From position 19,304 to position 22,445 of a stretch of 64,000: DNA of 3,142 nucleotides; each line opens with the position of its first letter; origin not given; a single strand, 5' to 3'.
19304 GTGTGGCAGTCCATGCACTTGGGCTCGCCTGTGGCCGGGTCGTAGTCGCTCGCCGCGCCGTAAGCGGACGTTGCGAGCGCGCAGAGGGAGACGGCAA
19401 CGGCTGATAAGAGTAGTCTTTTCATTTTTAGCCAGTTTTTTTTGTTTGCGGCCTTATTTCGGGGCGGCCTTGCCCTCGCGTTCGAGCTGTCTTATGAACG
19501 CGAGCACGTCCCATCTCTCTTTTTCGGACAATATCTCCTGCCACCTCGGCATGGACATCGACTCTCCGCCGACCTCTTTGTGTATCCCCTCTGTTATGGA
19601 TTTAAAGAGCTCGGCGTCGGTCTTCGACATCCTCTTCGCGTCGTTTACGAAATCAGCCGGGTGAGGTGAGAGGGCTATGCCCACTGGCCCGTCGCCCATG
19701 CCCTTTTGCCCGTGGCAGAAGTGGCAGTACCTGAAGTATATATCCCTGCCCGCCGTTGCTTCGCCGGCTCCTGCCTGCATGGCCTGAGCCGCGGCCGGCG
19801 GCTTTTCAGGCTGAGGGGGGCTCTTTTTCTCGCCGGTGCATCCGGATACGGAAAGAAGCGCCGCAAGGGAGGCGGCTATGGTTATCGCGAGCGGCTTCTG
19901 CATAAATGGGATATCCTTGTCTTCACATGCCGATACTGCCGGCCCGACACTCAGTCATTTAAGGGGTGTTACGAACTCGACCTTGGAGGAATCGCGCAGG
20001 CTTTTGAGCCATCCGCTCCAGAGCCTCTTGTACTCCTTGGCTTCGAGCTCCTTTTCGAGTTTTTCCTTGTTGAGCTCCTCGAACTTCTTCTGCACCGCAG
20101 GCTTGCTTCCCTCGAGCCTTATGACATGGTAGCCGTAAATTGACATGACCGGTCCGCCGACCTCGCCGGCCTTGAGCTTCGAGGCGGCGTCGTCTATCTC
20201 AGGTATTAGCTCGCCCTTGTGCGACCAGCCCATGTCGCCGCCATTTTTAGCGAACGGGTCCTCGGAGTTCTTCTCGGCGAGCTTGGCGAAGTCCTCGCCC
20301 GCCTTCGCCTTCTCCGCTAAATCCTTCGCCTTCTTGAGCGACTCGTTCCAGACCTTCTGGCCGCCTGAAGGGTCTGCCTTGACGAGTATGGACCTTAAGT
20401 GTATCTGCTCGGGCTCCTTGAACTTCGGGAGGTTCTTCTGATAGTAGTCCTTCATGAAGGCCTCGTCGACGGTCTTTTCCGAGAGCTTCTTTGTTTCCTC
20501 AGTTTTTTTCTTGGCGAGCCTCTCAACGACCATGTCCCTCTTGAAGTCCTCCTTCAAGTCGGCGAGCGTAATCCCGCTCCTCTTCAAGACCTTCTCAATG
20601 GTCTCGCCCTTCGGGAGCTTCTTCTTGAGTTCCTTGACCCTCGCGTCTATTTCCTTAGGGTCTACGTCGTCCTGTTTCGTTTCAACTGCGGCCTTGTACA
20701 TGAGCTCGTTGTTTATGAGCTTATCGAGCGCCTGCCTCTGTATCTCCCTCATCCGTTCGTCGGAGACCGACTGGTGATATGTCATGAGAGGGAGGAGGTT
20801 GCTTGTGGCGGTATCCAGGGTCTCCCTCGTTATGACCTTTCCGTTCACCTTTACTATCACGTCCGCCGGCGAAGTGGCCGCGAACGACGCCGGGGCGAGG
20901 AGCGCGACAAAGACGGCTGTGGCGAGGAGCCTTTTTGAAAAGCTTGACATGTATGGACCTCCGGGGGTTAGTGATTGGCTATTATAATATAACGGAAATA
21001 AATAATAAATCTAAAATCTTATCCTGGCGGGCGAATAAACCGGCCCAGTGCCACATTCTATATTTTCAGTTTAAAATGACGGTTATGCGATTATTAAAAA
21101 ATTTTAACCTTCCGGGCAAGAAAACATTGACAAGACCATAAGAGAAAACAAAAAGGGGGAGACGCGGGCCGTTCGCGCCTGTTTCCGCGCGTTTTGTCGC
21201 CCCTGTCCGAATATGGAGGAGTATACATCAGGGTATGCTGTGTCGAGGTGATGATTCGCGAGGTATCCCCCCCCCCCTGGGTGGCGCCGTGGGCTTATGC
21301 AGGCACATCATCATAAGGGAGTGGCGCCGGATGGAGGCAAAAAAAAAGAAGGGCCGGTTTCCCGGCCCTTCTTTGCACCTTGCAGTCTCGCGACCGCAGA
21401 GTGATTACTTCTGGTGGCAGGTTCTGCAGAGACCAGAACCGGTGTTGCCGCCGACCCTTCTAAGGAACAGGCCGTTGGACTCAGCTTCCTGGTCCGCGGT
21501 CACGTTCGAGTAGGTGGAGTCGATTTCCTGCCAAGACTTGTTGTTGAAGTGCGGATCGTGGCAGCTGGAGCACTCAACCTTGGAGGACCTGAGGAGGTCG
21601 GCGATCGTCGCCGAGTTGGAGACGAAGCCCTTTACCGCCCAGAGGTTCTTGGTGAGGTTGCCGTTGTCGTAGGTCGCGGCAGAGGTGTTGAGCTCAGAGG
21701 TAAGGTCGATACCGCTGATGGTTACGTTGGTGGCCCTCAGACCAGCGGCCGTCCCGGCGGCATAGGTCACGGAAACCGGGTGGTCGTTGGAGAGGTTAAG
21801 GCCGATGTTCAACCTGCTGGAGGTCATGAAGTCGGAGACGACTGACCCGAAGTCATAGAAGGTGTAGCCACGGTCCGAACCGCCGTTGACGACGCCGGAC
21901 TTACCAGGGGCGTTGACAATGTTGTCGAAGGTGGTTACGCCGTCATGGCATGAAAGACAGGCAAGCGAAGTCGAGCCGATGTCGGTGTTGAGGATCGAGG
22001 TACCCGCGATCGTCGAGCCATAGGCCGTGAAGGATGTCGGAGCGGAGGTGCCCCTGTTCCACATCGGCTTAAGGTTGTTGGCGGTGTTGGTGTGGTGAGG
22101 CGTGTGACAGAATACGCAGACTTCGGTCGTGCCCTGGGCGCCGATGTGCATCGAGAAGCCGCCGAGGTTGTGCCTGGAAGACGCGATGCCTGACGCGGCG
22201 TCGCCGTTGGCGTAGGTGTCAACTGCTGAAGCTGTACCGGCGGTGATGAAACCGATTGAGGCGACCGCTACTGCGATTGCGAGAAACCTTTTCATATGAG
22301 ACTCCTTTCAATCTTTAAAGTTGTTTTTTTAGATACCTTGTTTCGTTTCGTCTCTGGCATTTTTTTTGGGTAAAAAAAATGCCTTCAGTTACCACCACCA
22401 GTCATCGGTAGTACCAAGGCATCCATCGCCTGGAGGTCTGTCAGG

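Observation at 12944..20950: Seven-gene envelope operon: PPIase, cyt c, diheme-FGE, membrane SpeE-like, FGE lipoprotein, giant OM barrel, TPR protein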

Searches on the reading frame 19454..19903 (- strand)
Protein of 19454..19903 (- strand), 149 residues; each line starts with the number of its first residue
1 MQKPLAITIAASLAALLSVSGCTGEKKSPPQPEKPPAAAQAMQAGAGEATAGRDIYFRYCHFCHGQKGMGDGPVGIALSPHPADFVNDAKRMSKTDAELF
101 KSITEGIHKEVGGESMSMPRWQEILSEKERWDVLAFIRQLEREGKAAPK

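Call 4: search_protein_families(library=pfam, proteins=[window:19454-19903:-], max_evalue=0.01)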
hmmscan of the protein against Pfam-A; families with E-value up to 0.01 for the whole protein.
window:19454-19903:- (149 aa): 2 families
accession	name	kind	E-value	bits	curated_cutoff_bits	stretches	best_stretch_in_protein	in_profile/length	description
PF13442.11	Cytochrome_CBB3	-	4.8e-11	43.3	27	1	48-137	2-68/68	Cytochrome C oxidase, cbb3-type, subunit III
PF00034.26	Cytochrom_C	-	5.8e-10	40.8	21.3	1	50-140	2-89/90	Cytochrome c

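Call 5: search_protein_families(library=ncbifam, proteins=[window:19454-19903:-], max_evalue=0.01)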
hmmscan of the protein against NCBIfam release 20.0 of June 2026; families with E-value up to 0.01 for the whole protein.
window:19454-19903:- (149 aa): 8 families
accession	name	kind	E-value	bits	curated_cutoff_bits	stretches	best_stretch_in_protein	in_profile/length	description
NF011054.0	PRK14486.1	equivalog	2.1e-06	27.5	447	1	44-141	210-291/294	putative bifunctional cbb3-type cytochrome c oxidase subunit II/cytochrome c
NF033864.1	cytochrome579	equivalog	2.5e-06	27.4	280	1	33-109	29-111/179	cytochrome 579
TIGR00782.1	ccoP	equivalog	7.7e-06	25.4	179.95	1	49-144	107-196/285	cytochrome-c oxidase, cbb3-type subunit III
NF050122.1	bc1_QcrC_actin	exception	1.9e-05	24.1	200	1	24-95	19-89/253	cytochrome bc1 complex diheme cytochrome c subunit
TIGR03872.1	cytochrome_MoxG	equivalog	0.00012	22.2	147.8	1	50-145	45-126/133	cytochrome c(L), periplasmic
NF045774.1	cytochro_C551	exception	0.00052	20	118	1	9-68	6-58/110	cytochrome c551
NF045930.1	Cytc6PetJCyano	equivalog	0.002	18.1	135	0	85-138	49-103/110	cytochrome c6 PetJ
TIGR04494.1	c550_PedF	equivalog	0.0044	16.9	122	1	51-139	53-129/133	cytochrome c-550 PedF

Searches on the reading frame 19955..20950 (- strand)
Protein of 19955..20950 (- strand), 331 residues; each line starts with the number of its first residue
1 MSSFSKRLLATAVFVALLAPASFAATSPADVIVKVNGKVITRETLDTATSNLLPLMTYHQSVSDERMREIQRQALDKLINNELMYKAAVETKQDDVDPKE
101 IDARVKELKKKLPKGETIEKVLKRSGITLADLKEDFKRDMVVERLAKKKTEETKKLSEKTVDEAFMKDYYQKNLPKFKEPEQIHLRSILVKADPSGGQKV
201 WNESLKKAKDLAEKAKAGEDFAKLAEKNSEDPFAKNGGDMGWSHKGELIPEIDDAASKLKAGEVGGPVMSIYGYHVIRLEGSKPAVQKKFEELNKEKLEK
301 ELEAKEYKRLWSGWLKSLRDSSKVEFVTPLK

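Call 4: search_protein_families(library=pfam, proteins=[window:19955-20950:-], max_evalue=0.01)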
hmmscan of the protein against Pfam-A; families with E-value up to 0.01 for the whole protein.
window:19955-20950:- (331 aa): 6 families
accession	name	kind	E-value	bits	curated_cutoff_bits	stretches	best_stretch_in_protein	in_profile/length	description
PF00639.27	Rotamase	-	8.5e-21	75.2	21.7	1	188-280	2-96/97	PPIC-type PPIASE domain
PF13616.12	Rotamase_3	-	9.4e-21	75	22.5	1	175-279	8-112/116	PPIC-type PPIASE domain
PF13145.12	Rotamase_2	-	5.2e-18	66.4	27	1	161-292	1-118/121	PPIC-type PPIASE domain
PF13624.11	SurA_N_3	-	1.3e-11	45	27.2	1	11-145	22-161/162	SurA-like N-terminal domain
PF13623.11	SurA_N_2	-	9.7e-07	29.2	28.5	1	9-92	18-107/145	SurA-like N-terminal domain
PF09312.16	SurA_N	-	0.00054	20.6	30.8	1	31-145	4-117/118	SurA N-terminal domain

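Call 5: search_protein_families(library=ncbifam, proteins=[window:19955-20950:-], max_evalue=0.01)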
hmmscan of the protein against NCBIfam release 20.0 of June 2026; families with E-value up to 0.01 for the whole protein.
window:19955-20950:- (331 aa): 10 families
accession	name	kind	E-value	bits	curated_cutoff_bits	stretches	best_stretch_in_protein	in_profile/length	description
NF000809.0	PRK00059.1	equivalog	4e-32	111.9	303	1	30-325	36-329/336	peptidylprolyl isomerase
NF008038.0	PRK10770.1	equivalog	8e-29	100.7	394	2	14-280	10-271/431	peptidylprolyl isomerase SurA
NF008054.0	PRK10788.1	equivalog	5.3e-21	75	493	1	158-299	246-375/626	peptidylprolyl isomerase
NF002824.0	PRK02998.1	subfamily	5.1e-19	68.7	360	1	206-306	146-244/283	peptidylprolyl isomerase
TIGR02933.1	nifM_nitrog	equivalog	8.1e-19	68.5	168.2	1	68-317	20-254/256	nitrogen fixation protein NifM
NF002846.0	PRK03095.1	equivalog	9.6e-18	64.7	361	1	62-306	36-243/287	peptidylprolyl isomerase PrsA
NF002827.0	PRK03002.1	equivalog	5.8e-16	58.3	343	1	82-304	58-244/285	peptidylprolyl isomerase PrsA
NF011969.0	PRK15441.1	equivalog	4.3e-12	46.3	127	1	206-278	16-88/93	peptidylprolyl isomerase PpiC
NF003356.0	PRK04405.1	subfamily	3.1e-11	42.9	339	2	204-288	154-244/299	peptidylprolyl isomerase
TIGR02925.1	cis_trans_EpsD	equivalog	1.8e-06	27.7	108.9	1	7-102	3-92/232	EpsD family peptidyl-prolyl cis-trans isomerase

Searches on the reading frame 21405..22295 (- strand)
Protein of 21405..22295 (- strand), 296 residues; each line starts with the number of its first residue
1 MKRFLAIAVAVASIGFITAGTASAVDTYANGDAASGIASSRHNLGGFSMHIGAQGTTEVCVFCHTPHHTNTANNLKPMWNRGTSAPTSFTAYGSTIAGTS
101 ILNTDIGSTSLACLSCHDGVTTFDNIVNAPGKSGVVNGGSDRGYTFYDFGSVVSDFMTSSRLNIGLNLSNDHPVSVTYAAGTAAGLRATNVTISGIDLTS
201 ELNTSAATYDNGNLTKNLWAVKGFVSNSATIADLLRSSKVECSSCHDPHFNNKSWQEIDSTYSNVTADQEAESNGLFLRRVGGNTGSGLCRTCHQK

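Call 4: search_protein_families(library=pfam, proteins=[window:21405-22295:-], max_evalue=0.01)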
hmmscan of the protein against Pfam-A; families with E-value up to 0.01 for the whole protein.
window:21405-22295:- (296 aa): 4 families
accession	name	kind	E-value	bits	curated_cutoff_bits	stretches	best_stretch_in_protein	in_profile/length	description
PF09699.15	Paired_CXXCH_1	-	2.5e-08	33.9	20.6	0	241-252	8-19/41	Doubled CXXCH motif (Paired_CXXCH_1)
PF14522.11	Cytochrome_C7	-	1e-07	32.1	24.8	1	238-295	12-49/67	Cytochrome c7 and related cytochrome c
PF22113.1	Mtrc-MtrF_II-IV_dom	-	0.00023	21.2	30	0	56-128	80-136/176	Outer membrane cytochrome MtrC/MtrF-like, domains II/IV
PF22678.1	Cytochrom_c_NrfB-like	-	0.0035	18.2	27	0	237-260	56-79/89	Cytochrome c-type protein NrfB-like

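Call 5: search_protein_families(library=ncbifam, proteins=[window:21405-22295:-], max_evalue=0.01)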
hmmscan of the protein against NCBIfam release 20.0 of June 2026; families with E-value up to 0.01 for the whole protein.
window:21405-22295:- (296 aa): 6 families
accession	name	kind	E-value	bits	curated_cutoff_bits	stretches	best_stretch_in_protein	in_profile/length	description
TIGR01905.1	paired_CXXCH_1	subfamily_domain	1.4e-06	28.1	25.2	0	240-251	7-18/41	doubled CXXCH domain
TIGR03508.1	decahem_SO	subfamily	0.00018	21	192.2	0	234-295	138-197/258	DmsE family decaheme c-type cytochrome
TIGR03507.1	decahem_SO1788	subfamily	0.0002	20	209.3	0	47-75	499-528/672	OmcA/MtrC family decaheme c-type cytochrome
NF008659.0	PRK11659.1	equivalog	0.0016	18.2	184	0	238-260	134-156/188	cytochrome c nitrite reductase pentaheme subunit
TIGR04315.1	octaheme_Shew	subfamily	0.0028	16.8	375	0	54-124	17-86/440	tetrathionate reductase family octaheme c-type cytochrome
TIGR03153.1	cytochr_NrfH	equivalog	0.0036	17.4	134.2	0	57-122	52-114/138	cytochrome c nitrite reductase small subunit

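Call 29: search_solved_structures(query=window:21405-22295:-, max_evalue=10, show_alignments=2)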
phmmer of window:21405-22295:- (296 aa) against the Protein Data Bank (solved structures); distinct sequences matched with E-value up to 10: 7.
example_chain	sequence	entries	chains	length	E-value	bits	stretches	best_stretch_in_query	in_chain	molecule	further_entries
7tfs_A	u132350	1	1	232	1.4e-15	60.6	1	28-252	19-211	Cytochrome c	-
9yuq_N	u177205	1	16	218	1.9e-12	50.4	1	29-247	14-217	Putative multiheme cytochrome c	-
8y12_A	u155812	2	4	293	0.05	16.2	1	77-141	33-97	Oxidoreductase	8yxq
7mq8_LQ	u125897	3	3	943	0.14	14.7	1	109-165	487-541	WD repeat-containing protein 3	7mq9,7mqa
8yxy_A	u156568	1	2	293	0.32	13.5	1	77-217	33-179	Oxidoreductase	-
8yvh_A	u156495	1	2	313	0.36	13.4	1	77-204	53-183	Oxidoreductase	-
5oql_I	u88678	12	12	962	0.55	12.7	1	104-168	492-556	Utp12 | Small-subunit processome Utp12 domain-containing protein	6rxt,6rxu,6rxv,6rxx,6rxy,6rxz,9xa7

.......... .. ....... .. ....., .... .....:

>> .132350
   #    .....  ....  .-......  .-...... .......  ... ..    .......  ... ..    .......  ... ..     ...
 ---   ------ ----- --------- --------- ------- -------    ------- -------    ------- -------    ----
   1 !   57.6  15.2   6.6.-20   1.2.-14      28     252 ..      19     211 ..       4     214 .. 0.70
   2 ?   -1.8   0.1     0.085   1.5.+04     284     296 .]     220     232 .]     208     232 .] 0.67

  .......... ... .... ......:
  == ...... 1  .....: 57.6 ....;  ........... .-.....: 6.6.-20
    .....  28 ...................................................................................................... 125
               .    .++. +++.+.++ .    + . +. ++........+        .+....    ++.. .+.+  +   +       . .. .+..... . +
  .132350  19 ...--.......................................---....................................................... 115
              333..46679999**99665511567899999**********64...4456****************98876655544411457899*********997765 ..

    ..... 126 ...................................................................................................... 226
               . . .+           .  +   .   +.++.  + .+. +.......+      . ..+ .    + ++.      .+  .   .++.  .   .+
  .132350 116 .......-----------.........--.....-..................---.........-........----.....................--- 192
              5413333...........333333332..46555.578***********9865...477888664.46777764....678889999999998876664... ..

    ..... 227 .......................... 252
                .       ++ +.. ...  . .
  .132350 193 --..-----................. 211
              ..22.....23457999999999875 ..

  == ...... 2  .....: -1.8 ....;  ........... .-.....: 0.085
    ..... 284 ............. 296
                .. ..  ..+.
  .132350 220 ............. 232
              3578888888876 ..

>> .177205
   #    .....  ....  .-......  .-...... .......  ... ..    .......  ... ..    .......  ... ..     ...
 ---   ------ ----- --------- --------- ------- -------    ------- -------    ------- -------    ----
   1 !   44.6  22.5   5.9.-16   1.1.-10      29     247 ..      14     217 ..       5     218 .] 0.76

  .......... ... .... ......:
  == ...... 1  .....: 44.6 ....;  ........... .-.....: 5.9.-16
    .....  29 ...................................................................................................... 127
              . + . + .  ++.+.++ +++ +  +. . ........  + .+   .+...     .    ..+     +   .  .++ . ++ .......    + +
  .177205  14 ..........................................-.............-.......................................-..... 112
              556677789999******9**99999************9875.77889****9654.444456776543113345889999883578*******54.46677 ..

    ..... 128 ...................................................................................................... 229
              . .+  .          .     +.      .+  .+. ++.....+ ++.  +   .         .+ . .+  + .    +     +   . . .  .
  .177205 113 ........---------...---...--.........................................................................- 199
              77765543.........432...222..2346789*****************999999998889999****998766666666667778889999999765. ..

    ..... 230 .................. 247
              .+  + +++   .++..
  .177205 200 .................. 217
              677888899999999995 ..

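Call 31: find_homologous_proteins(query=window:21405-22295:-)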
Query window:21405-22295:- (296 aa): 2030 proteins with E <= 0.001 among 5216 candidates; the best 120 are listed.
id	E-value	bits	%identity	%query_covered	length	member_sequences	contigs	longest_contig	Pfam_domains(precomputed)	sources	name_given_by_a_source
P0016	5.7e-192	654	100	100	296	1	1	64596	PF09699.16,PF14522.12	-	-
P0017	2.1e-178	610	91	100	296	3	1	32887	PF09699.16,PF14522.12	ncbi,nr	ncbi:MAG: hypothetical protein HY956_00345 [Deltaproteobacteria bacterium]|nr:hypothetical protein [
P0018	5.5e-177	605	91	100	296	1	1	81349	PF09699.16,PF14522.12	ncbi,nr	ncbi:MAG: hypothetical protein HY954_00655 [Deltaproteobacteria bacterium]|nr:hypothetical protein [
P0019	1.4e-175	600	90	100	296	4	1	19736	PF09699.16,PF14522.12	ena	-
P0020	7.6e-169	578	87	100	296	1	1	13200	PF09699.16,PF14522.12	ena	-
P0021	2.6e-168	577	88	100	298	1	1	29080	PF09699.16,PF14522.12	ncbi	-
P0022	7.0e-167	572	87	100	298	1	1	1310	PF09699.16,PF14522.12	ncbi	-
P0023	8.4e-151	519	78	100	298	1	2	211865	PF09699.16,PF14522.12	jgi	jgi:hypothetical protein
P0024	1.0e-149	516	77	100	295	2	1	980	PF09699.16,PF14522.12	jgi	jgi:cytochrome c553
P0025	2.4e-148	511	76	100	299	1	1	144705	PF09699.16,PF14522.12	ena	-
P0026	2.4e-147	508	76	100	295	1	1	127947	PF09699.16,PF14522.12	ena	-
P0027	1.2e-146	505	77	100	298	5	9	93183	PF09699.16,PF14522.12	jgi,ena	-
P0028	1.6e-146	505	77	100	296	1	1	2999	PF09699.16,PF14522.12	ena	-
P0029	6.9e-146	503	76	100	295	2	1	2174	PF09699.16,PF14522.12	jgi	-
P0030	1.7e-145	502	76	100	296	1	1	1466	PF09699.16,PF14522.12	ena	-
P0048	2.0e-136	472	71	100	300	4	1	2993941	PF09699.16,PF14522.12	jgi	jgi:hypothetical protein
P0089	9.2e-117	407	61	100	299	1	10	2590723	PF09699.16,PF14522.12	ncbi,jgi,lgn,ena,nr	ncbi:MAG TPA: hypothetical protein DDW94_10510 [Deltaproteobacteria bacterium]|nr:MAG: hypothetical 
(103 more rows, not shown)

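Call 33: find_encoding_contigs(protein=P0048, flank=10000, max_places=1)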
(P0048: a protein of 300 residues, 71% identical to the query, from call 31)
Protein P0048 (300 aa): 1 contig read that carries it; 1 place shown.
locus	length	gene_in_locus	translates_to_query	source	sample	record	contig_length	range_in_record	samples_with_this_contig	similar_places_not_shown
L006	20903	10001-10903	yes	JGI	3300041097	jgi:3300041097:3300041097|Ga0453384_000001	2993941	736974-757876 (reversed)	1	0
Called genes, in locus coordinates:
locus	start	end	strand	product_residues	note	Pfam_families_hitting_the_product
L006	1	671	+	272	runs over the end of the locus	PF13714:PEP_mutase, PF00463:ICL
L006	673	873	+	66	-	-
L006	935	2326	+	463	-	PF01523:PmbA_TldD_1st, PF19290:PmbA_TldD_2nd, PF19289:PmbA_TldD_3rd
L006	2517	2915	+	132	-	-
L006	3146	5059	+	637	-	PF02554:CstA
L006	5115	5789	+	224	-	PF00156:Pribosyltran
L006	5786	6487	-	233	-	PF07238:PilZ (faint)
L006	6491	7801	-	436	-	PF00142:Fer4_NifH (weak), PF01656:CbiA, PF09140:MipZ (faint), PF10609:ParA, PF13614:AAA_31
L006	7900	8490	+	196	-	PF14522:Cytochrome_C7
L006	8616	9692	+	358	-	PF08450:SGL, PF01436:NHL (faint), PF01731:Arylesterase (faint), PF24684:Vgb_lyase, PF06739:SBBP (faint), PF25021:TEN_NHL (weak), PF17170:DUF5128 (weak)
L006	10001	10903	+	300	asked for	PF14522:Cytochrome_C7 (faint), PF09699:Paired_CXXCH_1 (faint)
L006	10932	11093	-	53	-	-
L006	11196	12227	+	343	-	PF13623:SurA_N_2, PF13624:SurA_N_3, PF13145:Rotamase_2, PF13616:Rotamase_3, PF00639:Rotamase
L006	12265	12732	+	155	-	PF00034:Cytochrom_C, PF13442:Cytochrome_CBB3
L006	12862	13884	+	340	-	PF03781:FGE-sulfatase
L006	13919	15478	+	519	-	PF01564:Spermine_synth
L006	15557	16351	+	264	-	PF03781:FGE-sulfatase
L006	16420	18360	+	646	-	-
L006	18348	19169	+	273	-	-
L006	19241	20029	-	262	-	PF13646:HEAT_2, PF02985:HEAT (faint)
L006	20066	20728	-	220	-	PF25084:LbH_EIF2B, PF25087:GMPPB_C (faint), PF00132:Hexapep, PF14602:Hexapep_2, PF00132:Hexapep (weak)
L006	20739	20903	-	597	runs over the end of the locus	PF13431:TPR_17 (faint), PF14559:TPR_19 (faint), PF13176:TPR_7 (faint), PF13424:TPR_12 (weak), PF00515:TPR_1 (weak), PF07719:TPR_2 (weak)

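Call 34: find_encoding_contigs(protein=P0089, flank=10000, max_places=1)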
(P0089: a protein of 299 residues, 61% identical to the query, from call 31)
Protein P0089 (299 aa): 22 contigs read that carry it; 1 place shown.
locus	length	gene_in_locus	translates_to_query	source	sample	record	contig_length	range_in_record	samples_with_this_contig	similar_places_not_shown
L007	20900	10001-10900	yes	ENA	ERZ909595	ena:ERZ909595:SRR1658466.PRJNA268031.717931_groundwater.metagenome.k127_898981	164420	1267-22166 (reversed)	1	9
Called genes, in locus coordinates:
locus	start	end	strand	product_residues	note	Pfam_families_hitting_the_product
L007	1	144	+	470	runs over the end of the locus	PF02310:B12-binding, PF04055:Radical_SAM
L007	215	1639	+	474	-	PF02310:B12-binding, PF04055:Radical_SAM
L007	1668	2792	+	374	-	PF13439:Glyco_transf_4, PF13477:Glyco_trans_4_2 (weak), PF13579:Glyco_trans_4_4 (weak), PF00534:Glycos_transf_1, PF13692:Glyco_trans_1_4, PF13524:Glyco_trans_1_2 (weak)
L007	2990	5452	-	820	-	PF25487:ETR1_N, PF00989:PAS, PF13188:PAS_8 (weak), PF08447:PAS_3, PF08448:PAS_4, PF13426:PAS_9, PF00990:GGDEF, PF00563:EAL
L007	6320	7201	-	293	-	-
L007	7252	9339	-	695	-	PF01433:Peptidase_M1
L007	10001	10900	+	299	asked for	PF14522:Cytochrome_C7 (faint), PF09699:Paired_CXXCH_1 (faint)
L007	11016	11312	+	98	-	PF07883:Cupin_2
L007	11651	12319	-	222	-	PF13505:OMP_b-brl (weak)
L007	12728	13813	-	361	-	PF08448:PAS_4 (weak), PF00512:HisKA, PF02518:HATPase_c, PF13589:HATPase_c_3 (weak)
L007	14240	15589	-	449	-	-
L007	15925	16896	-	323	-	PF00535:Glycos_transf_2, PF13641:Glyco_tranf_2_3 (faint)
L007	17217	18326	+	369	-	PF13385:Laminin_G_3 (weak), PF04892:VanZ-LLP1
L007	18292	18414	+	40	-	-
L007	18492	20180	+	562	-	PF02203:TarH, PF12729:4HB_MCP_1, PF00015:MCPsignal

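Call 70: predict_structure(alignment_id=A3)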
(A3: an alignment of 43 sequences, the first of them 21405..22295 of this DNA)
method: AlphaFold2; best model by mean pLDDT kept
length: 296 residues; sequences in the alignment: 43
mean_pLDDT: 58.2   pTM: 0.60
mean pLDDT of the five models: 58.2, 46.5, 43.8, 43.4, 42.8
residues with pLDDT >= 90: 0; 70-90: 61; 50-70: 137; < 50: 98
segments of 3 or more residues with pLDDT < 50: 13-39, 44-48, 56-80, 94-97, 128-138, 256-262, 272-285
pLDDT, mean of each block of 10 residues (from residue 1): 76 44 43 47 48 51 39 39 64 52 56 70 58 46 66 68 68 69 76 78 64 60 64 78 59 49 54 44 52 70
secondary structure, 60 per line:
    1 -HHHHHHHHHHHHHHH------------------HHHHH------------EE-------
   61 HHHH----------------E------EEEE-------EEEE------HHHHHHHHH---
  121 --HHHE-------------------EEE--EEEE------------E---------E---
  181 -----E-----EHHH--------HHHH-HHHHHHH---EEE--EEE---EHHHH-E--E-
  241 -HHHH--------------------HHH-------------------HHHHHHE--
elements in order: H2-16 H35-39 H61-64 E88-91 E99-102 H109-117 E146-148 E151-154 H204-207 H209-215 E219-221 E224-226 H231-234 H242-245 H288-293

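Call 75: fold_search(model_id=the predicted structure, library=pdb)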
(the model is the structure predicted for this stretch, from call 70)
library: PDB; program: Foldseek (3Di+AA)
matches with E <= 10: 6; with E <= 0.001: 1
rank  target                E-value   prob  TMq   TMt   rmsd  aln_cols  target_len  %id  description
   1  7tfs                  5.1e-05  1.00  0.35  0.48  10.8       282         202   26  Cryo-EM of the OmcE nanowires from Geobacter sulfurreducens (released 2022-05-04)
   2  4v4x_BY               5.4e+00  0.01  0.09  0.13  14.5       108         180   12  Crystal structure of the 70S Thermus thermophilus ribosome showing how the 16S 3'-end mimicks mRNA E and P codons. (released 2014-07-09)
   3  4f88_A                7.0e+00  0.01  0.06  0.19   8.8        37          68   16  X-ray Crystal Structure of PlyC (released 2012-07-25)
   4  4f88_E                8.4e+00  0.01  0.06  0.20   8.8        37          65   16  X-ray Crystal Structure of PlyC (released 2012-07-25)
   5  4f88_C                8.4e+00  0.01  0.06  0.19   8.8        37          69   16  X-ray Crystal Structure of PlyC (released 2012-07-25)
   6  7thh_A                9.0e+00  0.01  0.05  0.09  10.6        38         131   21  SUD-C and Ubl2 domains of SARS CoV-2 Nsp3 protein (released 2022-01-19)
